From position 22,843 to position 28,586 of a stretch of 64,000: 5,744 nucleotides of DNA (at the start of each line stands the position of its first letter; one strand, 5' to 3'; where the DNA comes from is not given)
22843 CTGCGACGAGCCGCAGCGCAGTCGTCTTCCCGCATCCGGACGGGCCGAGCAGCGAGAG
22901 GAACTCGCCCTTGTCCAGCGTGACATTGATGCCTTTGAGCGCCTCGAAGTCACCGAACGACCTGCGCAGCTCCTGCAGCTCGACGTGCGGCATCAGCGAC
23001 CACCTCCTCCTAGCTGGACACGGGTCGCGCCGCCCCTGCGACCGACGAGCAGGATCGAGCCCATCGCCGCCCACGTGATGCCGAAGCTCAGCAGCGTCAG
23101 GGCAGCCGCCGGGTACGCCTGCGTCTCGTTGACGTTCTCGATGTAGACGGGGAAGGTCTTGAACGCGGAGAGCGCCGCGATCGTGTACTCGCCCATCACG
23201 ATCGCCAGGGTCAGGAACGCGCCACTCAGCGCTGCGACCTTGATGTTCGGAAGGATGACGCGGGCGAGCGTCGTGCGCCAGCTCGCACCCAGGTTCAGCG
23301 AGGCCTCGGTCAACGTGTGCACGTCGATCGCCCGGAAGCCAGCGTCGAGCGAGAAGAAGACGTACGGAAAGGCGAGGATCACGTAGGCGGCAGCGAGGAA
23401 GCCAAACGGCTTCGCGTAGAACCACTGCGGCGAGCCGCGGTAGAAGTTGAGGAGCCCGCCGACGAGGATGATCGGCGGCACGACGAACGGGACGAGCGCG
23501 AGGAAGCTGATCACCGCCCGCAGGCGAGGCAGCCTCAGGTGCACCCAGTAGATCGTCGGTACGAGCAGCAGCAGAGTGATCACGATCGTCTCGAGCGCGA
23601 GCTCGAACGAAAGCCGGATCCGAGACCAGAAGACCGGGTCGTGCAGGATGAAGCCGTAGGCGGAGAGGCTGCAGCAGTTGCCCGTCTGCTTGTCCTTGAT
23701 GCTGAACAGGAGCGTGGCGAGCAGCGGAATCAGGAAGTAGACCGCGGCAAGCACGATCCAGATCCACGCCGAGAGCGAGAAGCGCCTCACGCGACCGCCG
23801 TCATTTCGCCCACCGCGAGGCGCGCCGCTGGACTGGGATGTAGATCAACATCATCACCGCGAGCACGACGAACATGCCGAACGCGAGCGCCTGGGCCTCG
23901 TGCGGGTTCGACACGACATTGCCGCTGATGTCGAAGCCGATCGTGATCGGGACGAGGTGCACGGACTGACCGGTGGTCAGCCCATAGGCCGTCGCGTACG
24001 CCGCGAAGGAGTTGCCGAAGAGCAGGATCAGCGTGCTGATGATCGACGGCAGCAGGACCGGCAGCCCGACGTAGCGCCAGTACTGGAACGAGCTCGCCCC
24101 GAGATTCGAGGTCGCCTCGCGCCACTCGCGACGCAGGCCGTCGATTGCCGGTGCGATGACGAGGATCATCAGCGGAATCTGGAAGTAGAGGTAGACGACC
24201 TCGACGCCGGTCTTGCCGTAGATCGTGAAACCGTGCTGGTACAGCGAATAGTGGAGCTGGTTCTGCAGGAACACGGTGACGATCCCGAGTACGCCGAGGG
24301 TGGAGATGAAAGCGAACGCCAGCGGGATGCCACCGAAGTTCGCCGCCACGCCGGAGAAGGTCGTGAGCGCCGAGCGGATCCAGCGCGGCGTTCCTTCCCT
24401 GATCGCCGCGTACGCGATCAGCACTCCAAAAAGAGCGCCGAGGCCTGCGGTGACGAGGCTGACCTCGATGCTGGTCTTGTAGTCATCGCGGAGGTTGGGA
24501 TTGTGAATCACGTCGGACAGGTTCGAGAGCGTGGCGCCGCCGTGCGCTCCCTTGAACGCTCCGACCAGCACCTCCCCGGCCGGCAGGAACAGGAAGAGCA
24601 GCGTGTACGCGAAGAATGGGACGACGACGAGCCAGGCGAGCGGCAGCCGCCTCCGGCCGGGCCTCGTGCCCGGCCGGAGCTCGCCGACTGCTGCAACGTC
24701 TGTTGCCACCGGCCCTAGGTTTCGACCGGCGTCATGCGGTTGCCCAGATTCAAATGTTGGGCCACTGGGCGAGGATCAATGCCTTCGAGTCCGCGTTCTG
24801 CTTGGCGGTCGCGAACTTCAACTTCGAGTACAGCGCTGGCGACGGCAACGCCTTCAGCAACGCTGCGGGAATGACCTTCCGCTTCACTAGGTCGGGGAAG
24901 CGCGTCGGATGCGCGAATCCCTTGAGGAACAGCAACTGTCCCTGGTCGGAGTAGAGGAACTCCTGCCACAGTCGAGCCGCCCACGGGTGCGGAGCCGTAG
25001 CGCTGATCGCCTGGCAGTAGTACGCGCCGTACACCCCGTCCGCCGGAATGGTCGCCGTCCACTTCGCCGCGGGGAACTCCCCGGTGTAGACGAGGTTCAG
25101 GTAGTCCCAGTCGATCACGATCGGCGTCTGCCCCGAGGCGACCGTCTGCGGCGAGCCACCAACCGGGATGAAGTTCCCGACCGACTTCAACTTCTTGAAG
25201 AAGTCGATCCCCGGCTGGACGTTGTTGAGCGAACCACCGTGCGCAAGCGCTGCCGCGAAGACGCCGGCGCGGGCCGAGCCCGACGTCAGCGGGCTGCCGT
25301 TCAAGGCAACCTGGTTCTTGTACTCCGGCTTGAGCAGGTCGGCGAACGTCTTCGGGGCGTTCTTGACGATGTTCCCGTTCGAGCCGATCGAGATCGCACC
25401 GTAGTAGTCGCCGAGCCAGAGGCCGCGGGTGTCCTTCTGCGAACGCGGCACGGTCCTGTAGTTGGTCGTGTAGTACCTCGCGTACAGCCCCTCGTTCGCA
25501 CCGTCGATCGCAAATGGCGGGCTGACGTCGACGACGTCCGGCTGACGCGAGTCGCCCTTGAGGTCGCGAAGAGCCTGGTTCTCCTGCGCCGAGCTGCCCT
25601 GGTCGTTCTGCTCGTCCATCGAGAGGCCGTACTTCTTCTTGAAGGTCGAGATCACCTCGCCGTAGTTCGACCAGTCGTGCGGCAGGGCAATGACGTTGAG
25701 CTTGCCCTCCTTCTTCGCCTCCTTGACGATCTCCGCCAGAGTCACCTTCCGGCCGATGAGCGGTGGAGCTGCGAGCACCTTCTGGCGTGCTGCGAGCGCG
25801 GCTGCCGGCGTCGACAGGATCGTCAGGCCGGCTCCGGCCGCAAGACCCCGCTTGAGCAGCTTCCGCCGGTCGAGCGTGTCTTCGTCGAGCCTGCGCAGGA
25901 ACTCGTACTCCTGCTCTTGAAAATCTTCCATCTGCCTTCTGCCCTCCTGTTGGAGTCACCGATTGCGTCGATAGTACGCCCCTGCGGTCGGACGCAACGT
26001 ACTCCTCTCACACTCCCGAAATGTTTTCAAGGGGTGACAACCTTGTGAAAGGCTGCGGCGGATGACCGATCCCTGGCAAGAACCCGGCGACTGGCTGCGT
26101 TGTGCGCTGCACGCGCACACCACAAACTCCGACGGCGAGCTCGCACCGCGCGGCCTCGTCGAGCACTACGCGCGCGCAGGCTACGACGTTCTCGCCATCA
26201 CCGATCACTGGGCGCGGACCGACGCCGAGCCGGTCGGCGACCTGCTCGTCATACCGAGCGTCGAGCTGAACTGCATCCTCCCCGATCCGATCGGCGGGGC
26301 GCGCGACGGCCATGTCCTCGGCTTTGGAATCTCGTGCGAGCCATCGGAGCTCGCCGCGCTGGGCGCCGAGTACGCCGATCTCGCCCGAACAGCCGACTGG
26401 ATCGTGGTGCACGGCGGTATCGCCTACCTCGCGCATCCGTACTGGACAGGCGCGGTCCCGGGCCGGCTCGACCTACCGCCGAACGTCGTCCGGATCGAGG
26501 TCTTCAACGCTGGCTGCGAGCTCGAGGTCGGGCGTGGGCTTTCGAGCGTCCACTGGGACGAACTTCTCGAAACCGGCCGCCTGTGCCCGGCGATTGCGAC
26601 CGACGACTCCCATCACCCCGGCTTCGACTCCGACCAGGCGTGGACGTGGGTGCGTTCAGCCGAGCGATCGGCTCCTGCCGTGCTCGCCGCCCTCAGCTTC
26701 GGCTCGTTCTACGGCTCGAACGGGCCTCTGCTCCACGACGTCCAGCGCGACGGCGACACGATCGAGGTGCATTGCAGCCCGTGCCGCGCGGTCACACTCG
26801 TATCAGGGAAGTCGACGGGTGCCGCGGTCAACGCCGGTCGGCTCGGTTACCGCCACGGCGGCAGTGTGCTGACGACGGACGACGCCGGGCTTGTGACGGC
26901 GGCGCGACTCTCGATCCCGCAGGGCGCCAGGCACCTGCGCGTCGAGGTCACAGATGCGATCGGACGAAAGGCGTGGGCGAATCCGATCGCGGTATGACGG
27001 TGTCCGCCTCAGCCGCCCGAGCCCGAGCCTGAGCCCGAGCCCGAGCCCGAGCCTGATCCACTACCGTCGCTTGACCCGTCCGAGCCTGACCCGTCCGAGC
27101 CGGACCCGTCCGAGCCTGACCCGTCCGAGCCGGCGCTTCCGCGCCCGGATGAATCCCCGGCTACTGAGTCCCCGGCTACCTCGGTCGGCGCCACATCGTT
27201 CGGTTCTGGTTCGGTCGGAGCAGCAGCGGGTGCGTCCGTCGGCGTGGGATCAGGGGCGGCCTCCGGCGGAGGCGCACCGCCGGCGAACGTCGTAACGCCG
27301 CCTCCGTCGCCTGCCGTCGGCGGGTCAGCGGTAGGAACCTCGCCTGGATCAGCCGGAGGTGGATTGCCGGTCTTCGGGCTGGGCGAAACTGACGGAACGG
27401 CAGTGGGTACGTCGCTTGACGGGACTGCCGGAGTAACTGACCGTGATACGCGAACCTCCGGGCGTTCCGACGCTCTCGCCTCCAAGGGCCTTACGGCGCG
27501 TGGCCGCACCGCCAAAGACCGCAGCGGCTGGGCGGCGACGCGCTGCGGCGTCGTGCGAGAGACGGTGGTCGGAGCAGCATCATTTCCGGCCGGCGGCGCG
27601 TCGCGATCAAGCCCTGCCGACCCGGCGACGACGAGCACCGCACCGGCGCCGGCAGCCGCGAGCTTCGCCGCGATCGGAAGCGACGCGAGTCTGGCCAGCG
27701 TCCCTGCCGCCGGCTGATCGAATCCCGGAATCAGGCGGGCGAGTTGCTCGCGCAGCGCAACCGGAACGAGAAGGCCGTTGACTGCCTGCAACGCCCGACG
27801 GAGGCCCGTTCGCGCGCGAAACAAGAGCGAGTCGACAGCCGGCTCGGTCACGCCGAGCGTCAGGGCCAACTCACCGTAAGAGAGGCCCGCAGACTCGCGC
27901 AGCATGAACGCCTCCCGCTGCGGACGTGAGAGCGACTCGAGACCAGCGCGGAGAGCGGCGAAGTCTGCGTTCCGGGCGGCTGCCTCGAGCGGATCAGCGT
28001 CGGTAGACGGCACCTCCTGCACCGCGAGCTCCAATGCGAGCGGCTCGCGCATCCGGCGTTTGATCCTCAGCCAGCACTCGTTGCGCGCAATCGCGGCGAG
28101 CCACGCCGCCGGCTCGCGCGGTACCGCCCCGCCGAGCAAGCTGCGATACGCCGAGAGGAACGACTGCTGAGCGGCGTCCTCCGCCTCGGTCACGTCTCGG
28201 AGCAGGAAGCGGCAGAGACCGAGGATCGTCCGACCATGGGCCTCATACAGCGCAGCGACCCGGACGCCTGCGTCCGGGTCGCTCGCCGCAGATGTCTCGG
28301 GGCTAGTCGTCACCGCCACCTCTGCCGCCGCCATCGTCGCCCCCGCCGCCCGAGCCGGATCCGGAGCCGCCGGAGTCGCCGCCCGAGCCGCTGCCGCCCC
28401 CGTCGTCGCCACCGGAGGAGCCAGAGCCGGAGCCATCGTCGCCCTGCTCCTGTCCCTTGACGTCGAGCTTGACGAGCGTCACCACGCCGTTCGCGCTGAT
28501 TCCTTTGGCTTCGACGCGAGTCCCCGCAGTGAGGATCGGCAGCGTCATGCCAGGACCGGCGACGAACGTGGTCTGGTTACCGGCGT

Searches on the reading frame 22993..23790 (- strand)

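Call 19: search_protein_families(library=pfam, proteins=[window:22993-23790:-], max_evalue=0.001)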
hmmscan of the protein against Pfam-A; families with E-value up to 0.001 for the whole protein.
window:22993-23790:- (265 aa): 1 family
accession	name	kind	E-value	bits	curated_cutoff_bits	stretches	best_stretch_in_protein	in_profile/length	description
PF00528.27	BPD_transp_1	-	3.3e-08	33.9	26.4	1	88-239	14-168/184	Binding-protein-dependent transport system inner membrane component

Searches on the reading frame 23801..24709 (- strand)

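Call 19: search_protein_families(library=pfam, proteins=[window:23801-24709:-], max_evalue=0.001)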
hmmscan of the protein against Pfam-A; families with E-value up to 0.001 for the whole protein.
window:23801-24709:- (302 aa): 1 family
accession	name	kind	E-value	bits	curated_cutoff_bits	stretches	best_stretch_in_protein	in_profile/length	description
PF00528.27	BPD_transp_1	-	8.5e-10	39.1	26.4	1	164-290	51-168/184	Binding-protein-dependent transport system inner membrane component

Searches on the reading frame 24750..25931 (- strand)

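Call 19: search_protein_families(library=pfam, proteins=[window:24750-25931:-], max_evalue=0.001)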
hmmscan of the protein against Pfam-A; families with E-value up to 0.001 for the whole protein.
window:24750-25931:- (393 aa): 4 families
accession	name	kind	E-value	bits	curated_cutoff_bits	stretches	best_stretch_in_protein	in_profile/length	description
PF13343.11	SBP_bac_6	-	8.1e-19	68.5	24.6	1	131-354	4-220/245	Bacterial extracellular solute-binding protein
PF13416.11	SBP_bac_8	-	2.8e-10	40.9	27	1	68-338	2-255/279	Bacterial extracellular solute-binding protein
PF13531.11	SBP_bac_11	-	4.2e-07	30.4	25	1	191-335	91-221/227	Bacterial extracellular solute-binding protein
PF01547.30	SBP_bac_1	-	0.0003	21.3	26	1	109-332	29-306/307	Bacterial extracellular solute-binding protein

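Call 35: search_protein_families(library=ncbifam, proteins=[window:24750-25931:-], max_evalue=0.00001)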
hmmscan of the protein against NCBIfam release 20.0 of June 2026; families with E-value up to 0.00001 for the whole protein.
window:24750-25931:- (393 aa): 2 families
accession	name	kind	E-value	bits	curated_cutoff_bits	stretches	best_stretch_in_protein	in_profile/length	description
NF011620.1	PRK15046.1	equivalog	6.2e-16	58.1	310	1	89-250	38-190/334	2-aminoethylphosphonate ABC transporter substrate-binding protein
TIGR03227.1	PhnS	equivalog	3.4e-15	55.8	395.3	1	89-229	48-184/360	2-aminoethylphosphonate ABC transporter substrate-binding protein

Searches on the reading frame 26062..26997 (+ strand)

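Call 19: search_protein_families(library=pfam, proteins=[window:26062-26997:+], max_evalue=0.001)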
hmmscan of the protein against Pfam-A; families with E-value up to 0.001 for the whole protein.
window:26062-26997:+ (311 aa): 1 family
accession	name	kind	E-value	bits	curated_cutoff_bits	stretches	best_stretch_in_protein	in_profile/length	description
PF02811.25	PHP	-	0.00092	20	26.4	0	16-53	2-41/164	PHP domain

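Call 35: search_protein_families(library=ncbifam, proteins=[window:26062-26997:+], max_evalue=0.00001)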
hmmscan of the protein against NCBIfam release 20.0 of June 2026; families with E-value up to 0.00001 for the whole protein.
window:26062-26997:+ (311 aa): 5 families
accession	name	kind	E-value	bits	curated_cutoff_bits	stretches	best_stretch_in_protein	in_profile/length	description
NF038032.1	CehA_McbA_metalo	domain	7.6e-25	88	80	1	11-309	2-312/315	CehA/McbA family metallohydrolase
NF041577.1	nside_bi_sphtase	equivalog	1e-09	38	400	1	14-49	4-39/276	3',5'-nucleoside bisphosphate phosphatase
NF047791.1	RNaseRnm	equivalog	3.4e-08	33.1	375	1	15-51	4-40/275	RNase RNM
NF004981.0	PRK06361.1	equivalog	7.3e-07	28.7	117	1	15-55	3-43/217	histidinol phosphate phosphatase domain-containing protein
NF045780.1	TrlF_fam_ATP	equivalog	1.8e-06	27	350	1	11-71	5-83/944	TrlF family AAA-like ATPase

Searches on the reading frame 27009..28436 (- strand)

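Call 19: search_protein_families(library=pfam, proteins=[window:27009-28436:-], max_evalue=0.001)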
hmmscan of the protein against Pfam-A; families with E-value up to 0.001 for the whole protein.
window:27009-28436:- (475 aa): 3 families
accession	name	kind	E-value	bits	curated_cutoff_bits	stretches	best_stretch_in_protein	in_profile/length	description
PF08281.18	Sigma70_r4_2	-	3.1e-11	43.2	25.7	1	161-209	3-51/54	Sigma-70, region 4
PF04542.20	Sigma70_r2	-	4.4e-09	36.5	24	1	63-130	1-70/71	Sigma-70 region 2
PF04545.22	Sigma70_r4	-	0.00021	21.2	24.1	1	166-213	2-49/50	Sigma-70, region 4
